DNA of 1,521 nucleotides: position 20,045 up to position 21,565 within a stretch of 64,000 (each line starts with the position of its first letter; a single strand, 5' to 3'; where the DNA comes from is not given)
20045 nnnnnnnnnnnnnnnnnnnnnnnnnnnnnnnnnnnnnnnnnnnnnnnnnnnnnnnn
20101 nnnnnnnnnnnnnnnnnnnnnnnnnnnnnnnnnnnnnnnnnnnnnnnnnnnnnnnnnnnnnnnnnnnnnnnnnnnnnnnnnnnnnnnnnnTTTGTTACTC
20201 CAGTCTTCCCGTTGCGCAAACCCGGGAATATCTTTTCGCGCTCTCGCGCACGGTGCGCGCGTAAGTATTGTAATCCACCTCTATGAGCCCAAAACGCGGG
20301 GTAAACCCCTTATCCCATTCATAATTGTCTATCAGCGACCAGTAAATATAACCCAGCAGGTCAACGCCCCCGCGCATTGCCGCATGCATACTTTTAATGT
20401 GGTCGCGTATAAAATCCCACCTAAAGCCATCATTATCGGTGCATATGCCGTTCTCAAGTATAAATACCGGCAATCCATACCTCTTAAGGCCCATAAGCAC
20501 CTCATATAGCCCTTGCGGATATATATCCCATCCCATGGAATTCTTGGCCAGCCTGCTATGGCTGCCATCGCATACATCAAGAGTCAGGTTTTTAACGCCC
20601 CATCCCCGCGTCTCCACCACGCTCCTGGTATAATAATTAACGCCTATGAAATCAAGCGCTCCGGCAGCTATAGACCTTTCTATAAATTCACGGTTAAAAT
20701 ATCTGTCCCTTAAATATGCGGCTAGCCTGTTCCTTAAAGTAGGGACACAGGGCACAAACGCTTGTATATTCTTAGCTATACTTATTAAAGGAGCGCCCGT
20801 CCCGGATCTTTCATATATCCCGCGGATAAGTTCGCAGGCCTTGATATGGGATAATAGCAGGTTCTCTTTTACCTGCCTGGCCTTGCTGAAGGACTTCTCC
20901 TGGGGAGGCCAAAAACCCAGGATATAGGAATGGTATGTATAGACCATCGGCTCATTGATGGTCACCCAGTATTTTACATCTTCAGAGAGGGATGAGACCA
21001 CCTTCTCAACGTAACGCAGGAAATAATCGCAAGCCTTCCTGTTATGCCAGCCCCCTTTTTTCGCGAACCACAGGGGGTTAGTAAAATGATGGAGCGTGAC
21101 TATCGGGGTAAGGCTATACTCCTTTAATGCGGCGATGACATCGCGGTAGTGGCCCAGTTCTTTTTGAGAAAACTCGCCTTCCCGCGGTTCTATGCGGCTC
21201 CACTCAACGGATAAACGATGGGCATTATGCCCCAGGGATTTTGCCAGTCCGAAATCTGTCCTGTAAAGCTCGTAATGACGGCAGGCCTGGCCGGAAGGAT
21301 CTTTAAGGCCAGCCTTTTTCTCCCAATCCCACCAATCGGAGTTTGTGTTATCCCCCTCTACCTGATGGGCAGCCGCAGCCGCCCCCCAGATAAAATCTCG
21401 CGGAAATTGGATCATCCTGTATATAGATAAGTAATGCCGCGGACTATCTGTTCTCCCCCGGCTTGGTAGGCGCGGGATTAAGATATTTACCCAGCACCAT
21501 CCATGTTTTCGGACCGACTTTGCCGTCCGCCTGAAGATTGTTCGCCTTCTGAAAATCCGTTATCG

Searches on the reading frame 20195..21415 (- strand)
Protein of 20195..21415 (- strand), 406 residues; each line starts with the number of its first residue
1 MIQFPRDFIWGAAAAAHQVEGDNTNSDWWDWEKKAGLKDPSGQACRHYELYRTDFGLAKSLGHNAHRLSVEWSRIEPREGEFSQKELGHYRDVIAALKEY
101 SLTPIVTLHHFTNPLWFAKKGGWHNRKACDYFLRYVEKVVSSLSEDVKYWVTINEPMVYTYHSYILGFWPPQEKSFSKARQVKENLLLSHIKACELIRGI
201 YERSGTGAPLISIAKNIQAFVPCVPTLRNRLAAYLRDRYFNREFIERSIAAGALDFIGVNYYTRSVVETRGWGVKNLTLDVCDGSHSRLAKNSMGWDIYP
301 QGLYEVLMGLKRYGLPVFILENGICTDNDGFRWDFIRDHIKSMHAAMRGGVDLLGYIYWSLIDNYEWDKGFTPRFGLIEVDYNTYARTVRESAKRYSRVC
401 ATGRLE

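Call 36: search_protein_families(library=pfam, proteins=[window:20195-21415:-], max_evalue=0.00001)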
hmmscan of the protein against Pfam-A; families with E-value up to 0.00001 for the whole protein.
window:20195-21415:- (406 aa): 1 family
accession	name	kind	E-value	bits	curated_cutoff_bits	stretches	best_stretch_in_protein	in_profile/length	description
PF00232.24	Glyco_hydro_1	-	2.7e-86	290.2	22.6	2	3-247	4-252/453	Glycosyl hydrolase family 1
